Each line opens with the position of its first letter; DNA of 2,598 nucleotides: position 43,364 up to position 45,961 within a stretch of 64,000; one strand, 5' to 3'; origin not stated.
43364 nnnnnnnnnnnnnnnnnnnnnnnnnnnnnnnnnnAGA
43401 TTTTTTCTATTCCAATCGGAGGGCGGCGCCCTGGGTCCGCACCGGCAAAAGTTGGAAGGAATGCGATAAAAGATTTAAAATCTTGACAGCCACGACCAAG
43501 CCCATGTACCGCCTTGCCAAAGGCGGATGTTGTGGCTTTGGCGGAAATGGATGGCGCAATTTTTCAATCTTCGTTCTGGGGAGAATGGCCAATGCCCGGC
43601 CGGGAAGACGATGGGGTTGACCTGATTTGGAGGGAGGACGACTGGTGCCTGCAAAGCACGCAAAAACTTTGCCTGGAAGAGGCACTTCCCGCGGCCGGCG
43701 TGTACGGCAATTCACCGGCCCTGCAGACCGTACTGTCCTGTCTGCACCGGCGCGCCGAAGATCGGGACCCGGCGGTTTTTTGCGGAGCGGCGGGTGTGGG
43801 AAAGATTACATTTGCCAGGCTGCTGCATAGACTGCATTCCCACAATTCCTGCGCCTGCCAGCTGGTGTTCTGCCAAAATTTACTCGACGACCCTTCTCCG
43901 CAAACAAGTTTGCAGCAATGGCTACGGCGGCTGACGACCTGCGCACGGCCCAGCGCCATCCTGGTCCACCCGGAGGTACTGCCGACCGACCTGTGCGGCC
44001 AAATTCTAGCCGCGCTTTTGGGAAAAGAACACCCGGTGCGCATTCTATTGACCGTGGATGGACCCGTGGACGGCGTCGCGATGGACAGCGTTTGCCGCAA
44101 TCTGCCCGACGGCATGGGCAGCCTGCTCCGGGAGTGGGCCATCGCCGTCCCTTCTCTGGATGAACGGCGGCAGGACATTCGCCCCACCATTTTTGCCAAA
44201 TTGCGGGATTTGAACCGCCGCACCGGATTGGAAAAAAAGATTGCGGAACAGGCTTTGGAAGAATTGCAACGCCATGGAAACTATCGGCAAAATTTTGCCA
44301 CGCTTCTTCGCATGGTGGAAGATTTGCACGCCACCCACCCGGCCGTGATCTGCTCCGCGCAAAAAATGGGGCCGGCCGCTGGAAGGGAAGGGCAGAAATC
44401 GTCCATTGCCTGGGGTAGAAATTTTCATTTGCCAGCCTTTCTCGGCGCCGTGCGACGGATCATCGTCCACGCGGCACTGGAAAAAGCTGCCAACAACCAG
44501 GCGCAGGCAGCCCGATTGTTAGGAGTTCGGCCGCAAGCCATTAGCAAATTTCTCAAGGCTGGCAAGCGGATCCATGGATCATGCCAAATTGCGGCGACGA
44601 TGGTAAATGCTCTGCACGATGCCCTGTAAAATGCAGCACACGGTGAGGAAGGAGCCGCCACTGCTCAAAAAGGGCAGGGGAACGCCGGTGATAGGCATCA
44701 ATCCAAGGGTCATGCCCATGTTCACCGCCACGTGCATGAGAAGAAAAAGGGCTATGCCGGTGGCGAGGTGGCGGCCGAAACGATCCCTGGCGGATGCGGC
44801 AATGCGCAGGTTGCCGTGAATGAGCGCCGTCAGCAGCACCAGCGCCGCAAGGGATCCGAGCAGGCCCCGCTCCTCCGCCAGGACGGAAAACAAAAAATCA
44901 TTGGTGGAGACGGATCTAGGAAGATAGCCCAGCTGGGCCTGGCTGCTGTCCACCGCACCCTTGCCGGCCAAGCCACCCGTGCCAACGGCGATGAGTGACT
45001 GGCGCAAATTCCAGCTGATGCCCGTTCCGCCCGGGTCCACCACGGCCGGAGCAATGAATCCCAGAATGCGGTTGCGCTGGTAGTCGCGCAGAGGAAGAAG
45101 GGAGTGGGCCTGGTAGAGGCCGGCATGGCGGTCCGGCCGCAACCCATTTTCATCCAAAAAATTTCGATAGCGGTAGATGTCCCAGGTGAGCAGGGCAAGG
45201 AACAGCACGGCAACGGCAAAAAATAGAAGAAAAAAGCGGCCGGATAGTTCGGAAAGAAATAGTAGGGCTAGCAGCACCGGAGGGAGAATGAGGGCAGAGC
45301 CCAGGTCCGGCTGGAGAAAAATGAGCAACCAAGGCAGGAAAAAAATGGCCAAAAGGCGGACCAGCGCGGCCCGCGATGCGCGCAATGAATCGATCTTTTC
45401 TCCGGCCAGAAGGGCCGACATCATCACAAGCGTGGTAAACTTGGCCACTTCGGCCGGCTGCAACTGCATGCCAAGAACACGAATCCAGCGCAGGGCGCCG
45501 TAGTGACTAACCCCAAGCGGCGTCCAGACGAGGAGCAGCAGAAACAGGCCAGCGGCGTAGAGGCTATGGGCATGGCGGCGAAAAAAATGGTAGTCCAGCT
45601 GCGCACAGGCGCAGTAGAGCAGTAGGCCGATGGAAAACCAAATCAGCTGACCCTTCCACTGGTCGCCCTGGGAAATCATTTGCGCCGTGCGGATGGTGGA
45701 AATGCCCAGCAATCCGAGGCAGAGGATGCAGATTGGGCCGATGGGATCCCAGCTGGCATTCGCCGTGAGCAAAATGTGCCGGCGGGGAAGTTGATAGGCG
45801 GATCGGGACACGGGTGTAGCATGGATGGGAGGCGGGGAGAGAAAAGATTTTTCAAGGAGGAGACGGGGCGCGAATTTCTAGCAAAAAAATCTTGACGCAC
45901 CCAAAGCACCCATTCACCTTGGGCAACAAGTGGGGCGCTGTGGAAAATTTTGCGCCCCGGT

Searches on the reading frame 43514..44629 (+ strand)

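Call 60: search_protein_families(library=pfam, proteins=[window:43514-44629:+], max_evalue=0.0001)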
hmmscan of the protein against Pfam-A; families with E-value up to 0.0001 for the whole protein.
window:43514-44629:+ (371 aa): 1 family
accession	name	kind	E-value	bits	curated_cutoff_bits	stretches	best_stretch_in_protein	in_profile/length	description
PF02954.25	HTH_8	-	4.9e-05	23.4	22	1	319-343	11-35/42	Bacterial regulatory protein, Fis family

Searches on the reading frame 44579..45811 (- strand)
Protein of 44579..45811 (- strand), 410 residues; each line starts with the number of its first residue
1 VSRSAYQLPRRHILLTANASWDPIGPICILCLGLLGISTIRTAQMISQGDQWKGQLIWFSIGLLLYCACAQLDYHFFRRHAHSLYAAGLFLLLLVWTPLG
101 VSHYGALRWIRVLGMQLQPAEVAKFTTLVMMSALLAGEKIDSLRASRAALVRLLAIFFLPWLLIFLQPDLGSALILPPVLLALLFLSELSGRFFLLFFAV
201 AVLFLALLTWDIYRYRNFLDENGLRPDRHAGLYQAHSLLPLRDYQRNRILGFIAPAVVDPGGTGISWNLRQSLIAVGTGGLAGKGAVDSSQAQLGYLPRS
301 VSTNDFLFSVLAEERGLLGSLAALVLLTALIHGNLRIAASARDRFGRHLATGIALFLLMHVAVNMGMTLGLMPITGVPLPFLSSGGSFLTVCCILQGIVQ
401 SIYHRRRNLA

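Call 60: search_protein_families(library=pfam, proteins=[window:44579-45811:-], max_evalue=0.0001)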
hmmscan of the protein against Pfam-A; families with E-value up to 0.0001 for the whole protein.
window:44579-45811:- (410 aa): 1 family
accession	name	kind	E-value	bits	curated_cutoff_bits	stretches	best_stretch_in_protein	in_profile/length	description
PF01098.24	FTSW_RODA_SPOVE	-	6.7e-75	252.7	26.4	1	32-407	14-355/356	Cell cycle protein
